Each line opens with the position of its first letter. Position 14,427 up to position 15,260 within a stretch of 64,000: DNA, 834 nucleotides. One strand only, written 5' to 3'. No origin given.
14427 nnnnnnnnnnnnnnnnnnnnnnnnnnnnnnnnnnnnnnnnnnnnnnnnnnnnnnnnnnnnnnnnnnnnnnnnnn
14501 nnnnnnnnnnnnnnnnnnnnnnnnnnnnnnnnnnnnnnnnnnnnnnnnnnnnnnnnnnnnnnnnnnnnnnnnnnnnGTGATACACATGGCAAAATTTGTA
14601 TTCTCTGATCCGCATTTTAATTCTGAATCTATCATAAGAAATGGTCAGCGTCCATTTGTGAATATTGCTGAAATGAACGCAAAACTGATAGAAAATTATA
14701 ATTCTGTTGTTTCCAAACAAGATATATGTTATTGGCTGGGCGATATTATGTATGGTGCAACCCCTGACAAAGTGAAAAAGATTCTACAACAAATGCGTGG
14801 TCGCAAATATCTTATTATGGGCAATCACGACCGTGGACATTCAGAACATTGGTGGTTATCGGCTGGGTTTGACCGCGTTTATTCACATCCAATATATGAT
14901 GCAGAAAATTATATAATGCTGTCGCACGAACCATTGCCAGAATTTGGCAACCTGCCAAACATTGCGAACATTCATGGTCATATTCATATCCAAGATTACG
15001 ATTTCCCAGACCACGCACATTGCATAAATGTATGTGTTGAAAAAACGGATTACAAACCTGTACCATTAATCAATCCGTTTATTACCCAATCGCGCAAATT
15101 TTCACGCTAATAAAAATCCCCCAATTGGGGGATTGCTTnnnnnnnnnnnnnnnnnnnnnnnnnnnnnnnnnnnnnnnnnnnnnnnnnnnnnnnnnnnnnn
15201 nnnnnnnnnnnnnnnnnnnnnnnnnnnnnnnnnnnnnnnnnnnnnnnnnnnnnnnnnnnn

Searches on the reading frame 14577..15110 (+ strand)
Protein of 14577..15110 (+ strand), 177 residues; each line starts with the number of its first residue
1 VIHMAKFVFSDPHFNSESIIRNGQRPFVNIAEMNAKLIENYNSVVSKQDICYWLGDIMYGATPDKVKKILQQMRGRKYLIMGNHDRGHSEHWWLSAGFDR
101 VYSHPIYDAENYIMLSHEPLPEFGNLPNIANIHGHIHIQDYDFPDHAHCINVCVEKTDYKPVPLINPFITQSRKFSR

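Call 3: search_protein_families(library=pfam, proteins=[window:14577-15110:+], max_evalue=0.1)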
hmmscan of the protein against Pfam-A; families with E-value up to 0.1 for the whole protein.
window:14577-15110:+ (177 aa): 3 families
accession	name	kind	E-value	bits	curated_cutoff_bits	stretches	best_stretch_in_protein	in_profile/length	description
PF00149.33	Metallophos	-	9.9e-07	29.8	21.5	1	8-141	5-109/191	Calcineurin-like phosphoesterase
PF12850.12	Metallophos_2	-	0.019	15.4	27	1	7-95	4-78/154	Calcineurin-like phosphoesterase superfamily domain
PF17670.6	DUF5530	-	0.053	13.8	25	1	67-110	67-109/141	Family of unknown function (DUF5530)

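Call 4: search_protein_families(library=padloc, proteins=[window:14577-15110:+], max_evalue=0.1)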
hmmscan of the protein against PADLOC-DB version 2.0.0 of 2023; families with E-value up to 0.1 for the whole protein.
window:14577-15110:+ (177 aa): 0 families

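Call 5: search_protein_families(library=ncbifam, proteins=[window:14577-15110:+], max_evalue=0.1)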
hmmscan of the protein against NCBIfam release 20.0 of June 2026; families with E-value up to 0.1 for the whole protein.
window:14577-15110:+ (177 aa): 2 families
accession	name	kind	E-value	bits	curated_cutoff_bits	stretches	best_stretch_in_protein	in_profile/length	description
TIGR04123.1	P_estr_lig_assc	hypoth_equivalog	0.00011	21.7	150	1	8-137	25-151/207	ligase-associated DNA damage response endonuclease PdeM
TIGR04168.1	TIGR04168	hypoth_equivalog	0.082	12.3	200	0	48-93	6-49/269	TIGR04168 family protein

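Call 6: find_homologous_proteins(query=window:14589-15110:+)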
Query window:14589-15110:+ (173 aa): 1226 proteins with E <= 0.001 among 1297 candidates; the best 120 are listed.
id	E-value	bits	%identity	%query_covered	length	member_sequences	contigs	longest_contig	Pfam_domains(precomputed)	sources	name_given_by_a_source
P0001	1.2e-114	398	95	100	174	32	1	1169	PF00149.34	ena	-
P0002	1.6e-107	375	91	100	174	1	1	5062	PF00149.34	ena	-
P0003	1.9e-104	365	84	100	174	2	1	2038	PF00149.34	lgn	-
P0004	3.4e-103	361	84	100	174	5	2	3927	-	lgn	-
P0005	4.5e-101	354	82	100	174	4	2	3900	PF00149.34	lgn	-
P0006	4.0e-100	351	82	100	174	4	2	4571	PF00149.34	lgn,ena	-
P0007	4.5e-95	334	81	100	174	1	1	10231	PF00149.34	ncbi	-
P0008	1.1e-93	330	80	100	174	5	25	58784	PF00149.34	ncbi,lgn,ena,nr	ncbi:MAG: metallophosphoesterase [Alphaproteobacteria bacterium]|nr:metallophosphoesterase [Alphapro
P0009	2.0e-93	329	77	100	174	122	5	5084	PF00149.34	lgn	-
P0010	1.2e-91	323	79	100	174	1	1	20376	PF00149.34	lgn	-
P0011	1.6e-91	323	79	100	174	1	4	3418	PF00149.34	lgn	-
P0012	2.5e-91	322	79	100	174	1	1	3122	PF00149.34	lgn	-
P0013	3.4e-91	322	78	100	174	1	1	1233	PF00149.34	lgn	-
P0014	3.9e-91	322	78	100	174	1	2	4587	PF00149.34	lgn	-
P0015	4.5e-91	321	77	100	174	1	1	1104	PF00149.34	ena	-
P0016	4.7e-91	321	78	100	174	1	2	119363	PF00149.34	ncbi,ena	-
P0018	1.1e-90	320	79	100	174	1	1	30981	PF00149.34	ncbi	-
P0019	3.0e-90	319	75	100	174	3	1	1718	PF00149.34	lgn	-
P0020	2.7e-89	316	75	100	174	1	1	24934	PF00149.34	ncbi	-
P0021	3.5e-89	315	77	100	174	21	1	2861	PF00149.34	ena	-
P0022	3.9e-89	315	77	100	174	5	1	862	PF00149.34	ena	-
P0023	4.7e-89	315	77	100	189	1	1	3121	PF00149.34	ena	-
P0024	8.0e-89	314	74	100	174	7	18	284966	PF00149.34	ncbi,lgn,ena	-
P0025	8.3e-89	314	74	100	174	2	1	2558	PF00149.34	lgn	-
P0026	1.0e-88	314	77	100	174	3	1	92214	PF00149.34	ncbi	-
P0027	1.3e-88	313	74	100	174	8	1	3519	PF00149.34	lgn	-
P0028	1.9e-88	313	78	100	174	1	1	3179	PF00149.34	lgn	-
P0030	3.1e-88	312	77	100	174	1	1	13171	PF00149.34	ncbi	-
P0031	4.6e-88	312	74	99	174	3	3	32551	PF00149.34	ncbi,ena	-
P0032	7.6e-88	311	75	100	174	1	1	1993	PF00149.34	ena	-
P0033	3.6e-87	309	75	100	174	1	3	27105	PF00149.34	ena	-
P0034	4.0e-87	309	73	100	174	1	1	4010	PF00149.34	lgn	-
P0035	4.2e-87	308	73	100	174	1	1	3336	PF00149.34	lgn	-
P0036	1.2e-86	307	73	100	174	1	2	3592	PF00149.34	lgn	-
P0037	1.8e-86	306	75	100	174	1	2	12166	PF00149.34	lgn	-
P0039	2.7e-86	306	73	100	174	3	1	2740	PF00149.34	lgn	-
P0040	3.5e-86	305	73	100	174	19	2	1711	PF00149.34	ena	-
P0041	3.7e-86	305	73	100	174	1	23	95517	PF00149.34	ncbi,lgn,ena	-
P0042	6.6e-86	305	73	100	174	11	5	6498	PF00149.34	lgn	-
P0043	6.6e-86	305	73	100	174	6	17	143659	PF00149.34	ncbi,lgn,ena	-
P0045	9.3e-85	301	74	100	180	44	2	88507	PF00149.34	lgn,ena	-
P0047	1.1e-84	301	74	99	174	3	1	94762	PF00149.34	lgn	-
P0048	2.1e-84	300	71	100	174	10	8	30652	PF00149.34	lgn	-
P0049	2.4e-84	299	72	100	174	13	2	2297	PF00149.34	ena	-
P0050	2.5e-84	299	73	100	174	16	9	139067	PF00149.34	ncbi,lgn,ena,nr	ncbi:MAG: metallophosphoesterase [Alphaproteobacteria bacterium]|nr:metallophosphoesterase [Alphapro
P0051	3.0e-84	299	72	100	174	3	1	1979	PF00149.34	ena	-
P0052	3.2e-84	299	73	100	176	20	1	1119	PF00149.34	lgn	-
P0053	2.5e-83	296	71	100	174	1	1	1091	PF00149.34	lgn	-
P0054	8.7e-83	294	71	100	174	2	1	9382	PF00149.34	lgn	-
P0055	1.8e-82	293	68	100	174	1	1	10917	PF00149.34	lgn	-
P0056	2.0e-82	293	73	99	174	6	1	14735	PF00149.34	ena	-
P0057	2.5e-82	293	70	100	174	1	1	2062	PF00149.34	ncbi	-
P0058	3.0e-82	293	70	100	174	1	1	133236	PF00149.34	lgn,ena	-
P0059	1.7e-81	290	69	99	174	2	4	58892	PF00149.34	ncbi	-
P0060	2.7e-81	290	71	100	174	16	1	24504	PF00149.34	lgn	-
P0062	9.2e-81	288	68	99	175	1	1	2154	PF00149.34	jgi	jgi:calcineurin-like phosphoesterase family protein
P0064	1.2e-80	287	70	99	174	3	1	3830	PF00149.34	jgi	-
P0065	1.3e-80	287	70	100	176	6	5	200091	PF00149.34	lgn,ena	-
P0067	3.3e-80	286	71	100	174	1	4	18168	PF00149.34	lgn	-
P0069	3.1e-79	283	68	100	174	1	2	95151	PF00149.34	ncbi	-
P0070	3.5e-79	283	67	100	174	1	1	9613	PF00149.34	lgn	-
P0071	5.5e-79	282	68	96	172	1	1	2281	PF00149.34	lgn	-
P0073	6.1e-78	279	68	100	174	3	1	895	PF00149.34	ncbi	-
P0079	5.2e-77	276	67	98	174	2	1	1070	PF00149.34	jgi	-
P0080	5.5e-77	275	66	100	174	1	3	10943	PF00149.34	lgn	-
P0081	9.8e-77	275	67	100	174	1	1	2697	PF00149.34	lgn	-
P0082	1.2e-76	274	66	100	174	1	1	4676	PF00149.34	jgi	-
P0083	2.0e-76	274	66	100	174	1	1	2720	PF00149.34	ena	-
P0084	3.8e-76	273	65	100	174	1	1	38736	PF00149.34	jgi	-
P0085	6.4e-76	272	66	100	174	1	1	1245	PF00149.34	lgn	-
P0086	1.3e-75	271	66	100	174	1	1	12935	PF00149.34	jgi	-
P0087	1.9e-75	270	66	99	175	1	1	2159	PF00149.34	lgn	-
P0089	2.5e-75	270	65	99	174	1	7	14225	PF00149.34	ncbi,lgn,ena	-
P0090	3.0e-75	270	65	95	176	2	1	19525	PF00149.34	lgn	-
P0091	3.0e-75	270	67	100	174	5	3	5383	PF00149.34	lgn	-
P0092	1.0e-74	268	66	99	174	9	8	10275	PF00149.34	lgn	-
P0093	1.1e-74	268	65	97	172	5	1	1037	PF00149.34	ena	-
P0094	2.5e-74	267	65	97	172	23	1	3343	PF00149.34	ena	-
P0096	7.1e-74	265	65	99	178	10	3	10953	PF00149.34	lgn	-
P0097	9.4e-74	265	64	100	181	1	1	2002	PF00149.34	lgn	-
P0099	4.2e-72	260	65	100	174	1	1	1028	PF00149.34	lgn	-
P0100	5.9e-72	259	64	100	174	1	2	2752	PF00149.34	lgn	-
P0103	2.9e-69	250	65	95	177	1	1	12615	PF00149.34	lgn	-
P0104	4.4e-65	237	60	99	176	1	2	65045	PF00149.34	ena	-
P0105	7.0e-65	236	67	86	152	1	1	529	PF00149.34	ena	-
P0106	3.9e-64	234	62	99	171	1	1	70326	-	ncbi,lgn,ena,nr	ncbi:phosphoesterase [bacterium]|nr:phosphoesterase [bacterium]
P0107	1.3e-57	212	57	96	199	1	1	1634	PF00149.34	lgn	-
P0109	5.1e-52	194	64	70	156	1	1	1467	PF00149.34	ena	-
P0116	2.1e-33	133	44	92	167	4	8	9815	-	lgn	-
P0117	3.0e-33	133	45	91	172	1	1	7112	PF00149.34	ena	-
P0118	7.1e-33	132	43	97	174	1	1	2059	PF00149.34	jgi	jgi:calcineurin-like phosphoesterase family protein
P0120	2.5e-32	130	44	91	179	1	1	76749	-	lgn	-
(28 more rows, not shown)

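Call 14: search_solved_structures(query=window:14589-15110:+, max_evalue=1, show_alignments=2)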
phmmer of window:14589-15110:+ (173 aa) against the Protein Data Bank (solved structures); distinct sequences matched with E-value up to 1: 5.
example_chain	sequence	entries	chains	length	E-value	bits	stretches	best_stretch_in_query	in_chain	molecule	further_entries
1xm7_A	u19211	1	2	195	6.3e-10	42.2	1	3-158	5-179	hypothetical protein aq_1665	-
2zo9_B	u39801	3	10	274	0.039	16.8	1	6-81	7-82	Phosphohydrolase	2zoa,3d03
2dxl_A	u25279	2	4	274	0.041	16.7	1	6-81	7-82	Phosphohydrolase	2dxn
3ohw_B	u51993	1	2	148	0.25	14.1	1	7-56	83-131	Phycobilisome LCM core-membrane linker polypeptide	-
2waq_F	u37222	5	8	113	0.32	13.8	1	27-74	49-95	DNA-DIRECTED RNA POLYMERASE RPO4 SUBUNIT | RNA POLYMERASE SUBUNIT 7 | DNA-DIRECTED RNA POLYMERASE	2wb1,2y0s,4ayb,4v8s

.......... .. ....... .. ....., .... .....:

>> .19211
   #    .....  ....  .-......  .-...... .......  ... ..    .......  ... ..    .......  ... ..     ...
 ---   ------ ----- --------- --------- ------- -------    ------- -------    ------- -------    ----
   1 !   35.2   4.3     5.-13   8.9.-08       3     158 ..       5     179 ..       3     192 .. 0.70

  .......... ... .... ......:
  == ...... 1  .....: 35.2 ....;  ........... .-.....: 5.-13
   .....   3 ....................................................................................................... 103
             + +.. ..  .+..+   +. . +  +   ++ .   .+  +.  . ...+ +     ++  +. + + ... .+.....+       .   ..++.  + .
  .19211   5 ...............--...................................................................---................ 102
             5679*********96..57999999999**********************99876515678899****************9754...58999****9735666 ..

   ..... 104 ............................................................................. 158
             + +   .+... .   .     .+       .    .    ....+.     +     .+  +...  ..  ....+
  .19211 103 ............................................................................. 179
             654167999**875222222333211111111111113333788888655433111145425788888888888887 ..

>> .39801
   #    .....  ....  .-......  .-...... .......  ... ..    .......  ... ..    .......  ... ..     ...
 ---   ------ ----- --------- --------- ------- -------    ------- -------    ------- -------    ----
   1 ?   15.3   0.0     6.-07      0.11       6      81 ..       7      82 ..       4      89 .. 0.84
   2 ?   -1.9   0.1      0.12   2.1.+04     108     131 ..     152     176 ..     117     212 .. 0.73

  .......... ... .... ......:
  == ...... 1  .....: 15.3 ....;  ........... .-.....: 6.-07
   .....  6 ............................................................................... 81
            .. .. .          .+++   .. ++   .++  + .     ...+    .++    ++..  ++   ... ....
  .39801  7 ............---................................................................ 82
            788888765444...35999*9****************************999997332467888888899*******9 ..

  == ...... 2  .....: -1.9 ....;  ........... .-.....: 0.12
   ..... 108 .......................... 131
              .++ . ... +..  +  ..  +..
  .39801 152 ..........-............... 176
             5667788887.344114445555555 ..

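Call 23: find_encoding_contigs(protein=P0120, flank=5000, max_places=3)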
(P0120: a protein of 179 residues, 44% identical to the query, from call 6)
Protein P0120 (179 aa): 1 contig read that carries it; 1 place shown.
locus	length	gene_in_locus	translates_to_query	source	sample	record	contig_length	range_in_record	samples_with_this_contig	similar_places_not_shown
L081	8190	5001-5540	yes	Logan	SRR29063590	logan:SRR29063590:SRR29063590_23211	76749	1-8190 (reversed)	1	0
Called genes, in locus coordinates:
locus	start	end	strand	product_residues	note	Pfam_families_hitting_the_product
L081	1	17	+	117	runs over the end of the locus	-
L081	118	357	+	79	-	-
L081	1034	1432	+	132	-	PF01981:PTH2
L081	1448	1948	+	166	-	-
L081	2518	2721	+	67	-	-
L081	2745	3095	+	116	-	-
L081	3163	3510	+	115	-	PF04266:ASCH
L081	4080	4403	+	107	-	-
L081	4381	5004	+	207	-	-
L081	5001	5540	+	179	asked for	-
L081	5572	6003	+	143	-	PF13328:HD_4 (weak)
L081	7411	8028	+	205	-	PF05103:DivIVA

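Call 24: find_encoding_contigs(protein=P0116, flank=5000, max_places=3)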
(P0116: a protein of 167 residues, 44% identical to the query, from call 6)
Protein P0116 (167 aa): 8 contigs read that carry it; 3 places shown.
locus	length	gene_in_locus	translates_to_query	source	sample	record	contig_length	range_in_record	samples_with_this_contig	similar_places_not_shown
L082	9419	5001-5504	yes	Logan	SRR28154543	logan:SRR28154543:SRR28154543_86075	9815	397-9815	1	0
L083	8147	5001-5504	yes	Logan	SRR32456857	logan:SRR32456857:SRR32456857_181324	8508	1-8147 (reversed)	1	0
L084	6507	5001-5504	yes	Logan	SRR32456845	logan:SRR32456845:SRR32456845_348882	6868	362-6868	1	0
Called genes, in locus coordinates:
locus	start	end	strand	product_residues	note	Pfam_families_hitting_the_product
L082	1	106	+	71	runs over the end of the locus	-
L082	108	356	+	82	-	-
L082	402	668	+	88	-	-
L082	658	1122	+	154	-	-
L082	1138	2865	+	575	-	PF00176:SNF2-rel_dom, PF04851:ResIII (weak), PF00271:Helicase_C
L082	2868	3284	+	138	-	-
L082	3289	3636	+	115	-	-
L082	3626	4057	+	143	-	-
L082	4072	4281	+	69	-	-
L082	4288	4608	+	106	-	PF02452:PemK_toxin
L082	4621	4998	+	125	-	-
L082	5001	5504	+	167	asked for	-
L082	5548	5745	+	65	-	-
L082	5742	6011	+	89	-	-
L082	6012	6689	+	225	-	PF00149:Metallophos (weak)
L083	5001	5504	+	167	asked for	-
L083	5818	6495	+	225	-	PF00149:Metallophos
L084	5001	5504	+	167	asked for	-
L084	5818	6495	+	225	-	PF00149:Metallophos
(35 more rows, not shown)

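Call 25: search_protein_families(library=phrogs, proteins=[window:14589-15110:+], max_evalue=0.001)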
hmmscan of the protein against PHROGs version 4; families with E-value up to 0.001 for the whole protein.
window:14589-15110:+ (173 aa): 1 family
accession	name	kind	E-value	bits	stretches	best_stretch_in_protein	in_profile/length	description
phrog_547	-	other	2.7e-34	119.3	1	3-160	32-192/245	phosphoesterase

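Call 31: find_encoding_contigs(protein=P0106, flank=6000, max_places=2)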
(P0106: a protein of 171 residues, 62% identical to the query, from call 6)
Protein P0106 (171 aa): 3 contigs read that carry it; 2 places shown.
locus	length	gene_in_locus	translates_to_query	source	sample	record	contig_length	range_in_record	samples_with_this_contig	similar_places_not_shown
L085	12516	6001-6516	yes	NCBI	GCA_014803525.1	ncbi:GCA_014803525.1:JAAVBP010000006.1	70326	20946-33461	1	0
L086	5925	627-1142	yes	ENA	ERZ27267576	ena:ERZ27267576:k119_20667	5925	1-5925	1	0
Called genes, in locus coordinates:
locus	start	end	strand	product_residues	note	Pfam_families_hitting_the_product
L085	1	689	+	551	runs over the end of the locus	PF02463:SMC_N, PF13476:AAA_23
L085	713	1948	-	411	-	PF13742:tRNA_anti_2, PF01336:tRNA_anti-codon, PF02601:Exonuc_VII_L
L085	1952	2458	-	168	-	-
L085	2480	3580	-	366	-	PF00814:TsaD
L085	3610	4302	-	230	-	PF07313:AmiA-like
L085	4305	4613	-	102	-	-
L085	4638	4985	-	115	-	PF09923:DUF2155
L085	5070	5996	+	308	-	PF08843:AbiEii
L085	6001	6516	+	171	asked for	-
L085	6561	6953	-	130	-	PF01245:Ribosomal_L19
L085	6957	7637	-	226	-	PF01746:tRNA_m1G_MT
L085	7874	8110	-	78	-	-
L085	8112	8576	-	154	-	PF01782:RimM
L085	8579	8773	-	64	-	-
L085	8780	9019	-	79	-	-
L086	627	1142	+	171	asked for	-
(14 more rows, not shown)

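Call 32: find_encoding_contigs(protein=P0104, flank=6000, max_places=2)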
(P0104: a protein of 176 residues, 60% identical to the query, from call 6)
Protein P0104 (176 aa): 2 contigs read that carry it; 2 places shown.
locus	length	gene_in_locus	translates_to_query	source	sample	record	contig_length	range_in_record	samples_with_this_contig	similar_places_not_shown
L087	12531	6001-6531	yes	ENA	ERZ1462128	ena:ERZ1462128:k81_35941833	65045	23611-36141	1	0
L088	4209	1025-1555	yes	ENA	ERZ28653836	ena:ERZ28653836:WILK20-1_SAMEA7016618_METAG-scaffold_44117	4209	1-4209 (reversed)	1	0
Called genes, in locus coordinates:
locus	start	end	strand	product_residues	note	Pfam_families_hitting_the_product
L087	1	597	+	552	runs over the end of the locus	PF02463:SMC_N, PF13476:AAA_23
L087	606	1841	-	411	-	PF13742:tRNA_anti_2, PF01336:tRNA_anti-codon, PF02601:Exonuc_VII_L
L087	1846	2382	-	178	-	-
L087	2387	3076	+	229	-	-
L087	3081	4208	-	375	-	PF00814:TsaD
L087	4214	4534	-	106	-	-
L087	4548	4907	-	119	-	PF09923:DUF2155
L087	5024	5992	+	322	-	PF08843:AbiEii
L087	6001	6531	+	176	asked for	PF00149:Metallophos (weak)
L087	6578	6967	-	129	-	PF01245:Ribosomal_L19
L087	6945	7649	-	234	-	PF01746:tRNA_m1G_MT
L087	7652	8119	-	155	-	PF01782:RimM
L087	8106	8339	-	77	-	-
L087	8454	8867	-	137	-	PF00886:Ribosomal_S16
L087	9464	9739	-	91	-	-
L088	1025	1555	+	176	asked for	PF00149:Metallophos (weak)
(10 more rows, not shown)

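Call 37: predict_structure(alignment_id=A2)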
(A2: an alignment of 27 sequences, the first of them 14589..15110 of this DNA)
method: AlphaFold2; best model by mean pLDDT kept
length: 173 residues; sequences in the alignment: 27
mean_pLDDT: 96.3   pTM: 0.91
mean pLDDT of the five models: 96.3, 96.2, 93.3, 92.8, 92.7
residues with pLDDT >= 90: 167; 70-90: 6; 50-70: 0; < 50: 0
segments of 3 or more residues with pLDDT < 50: none
pLDDT, mean of each block of 10 residues (from residue 1): 98 95 97 99 98 94 97 96 96 98 97 96 95 94 97 98 95 84
secondary structure, 60 per line:
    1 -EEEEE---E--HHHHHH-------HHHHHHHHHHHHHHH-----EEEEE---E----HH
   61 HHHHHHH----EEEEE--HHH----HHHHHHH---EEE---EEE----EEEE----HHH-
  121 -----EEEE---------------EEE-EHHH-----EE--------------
elements in order: E2-6 H13-18 H26-40 E46-50 H59-67 E72-76 H86-92 E96-98 E102-104 E109-112 E126-129 E145-147

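Call 40: fold_search(model_id=the predicted structure, library=pdb)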
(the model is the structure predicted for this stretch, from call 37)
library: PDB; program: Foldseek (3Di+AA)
matches with E <= 10: 446; with E <= 0.001: 2
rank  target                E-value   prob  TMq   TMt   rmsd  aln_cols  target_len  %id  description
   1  1xm7_A                4.9e-10  1.00  0.67  0.63   4.6       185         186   26  The Crystal Structure of the Protein of Unknown Function AQ665 from Aquifex aeolicus (released 2004-11-16)
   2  5k8k                  2.9e-04  1.00  0.40  0.31   4.4       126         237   17  Structure of the Haemophilus influenzae LpxH-lipid X complex (released 2016-08-10)
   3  1s3l_A                2.1e-03  1.00  0.47  0.49   5.4       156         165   16  Structural and Functional Characterization of a Novel Archaeal Phosphodiesterase (released 2004-08-10)
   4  4hd0_B                3.8e-02  0.84  0.40  0.24   6.9       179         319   12  Mre11 ATLD17/18 mutation retains Tel1/ATM activity but blocks DNA double-strand break repair (released 2012-10-31)
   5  7jk5_B                1.5e-01  0.20  0.22  0.22   8.5       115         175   13  Structure of Drosophila ORC bound to DNA (released 2020-09-09)
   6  6rqc_D                1.5e-01  0.20  0.26  0.14   8.9       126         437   10  Cryo-EM structure of an MCM loading intermediate (released 2019-11-20)
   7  3vk5_B                2.0e-01  0.41  0.28  0.21   5.9       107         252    9  Crystal structure of MoeO5 in complex with its product FPG (released 2012-05-09)
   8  1ii7_B                2.6e-01  0.38  0.38  0.22   8.4       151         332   19  Crystal structure of P. furiosus Mre11 with manganese and dAMP (released 2001-05-30)
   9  1gvh                  2.8e-01  0.13  0.23  0.13   8.5       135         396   15  The X-ray structure of ferric Escherichia coli flavohemoglobin reveals an unespected geometry of the distal heme pocket (released 2002-08-06)
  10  7jpp_B                3.1e-01  0.15  0.22  0.16   7.8       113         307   10  ORC-O2WH: Human Origin Recognition Complex (ORC) with dynamic/unresolved ORC1 AAA+ domain (released 2020-09-09)
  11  9hvd_H                3.3e-01  0.21  0.29  0.17   7.9       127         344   15  Native human P-eIF2-eIF2B complex (released 2025-11-19)
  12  5g1o_A                3.3e-01  0.10  0.24  0.16  10.8       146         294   16  Aspartate transcarbamoylase domain of human CAD in apo form (released 2016-06-22)
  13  7jgr_B                4.0e-01  0.15  0.24  0.17   8.2       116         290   11  Structure of Drosophila ORC bound to DNA (84 bp) and Cdc6 (released 2020-09-09)
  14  3vk5_A                4.3e-01  0.35  0.30  0.22   6.0       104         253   14  Crystal structure of MoeO5 in complex with its product FPG (released 2012-05-09)
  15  4xgc_B                4.5e-01  0.13  0.22  0.16   8.5       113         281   11  Crystal structure of the eukaryotic origin recognition complex (released 2015-04-01)
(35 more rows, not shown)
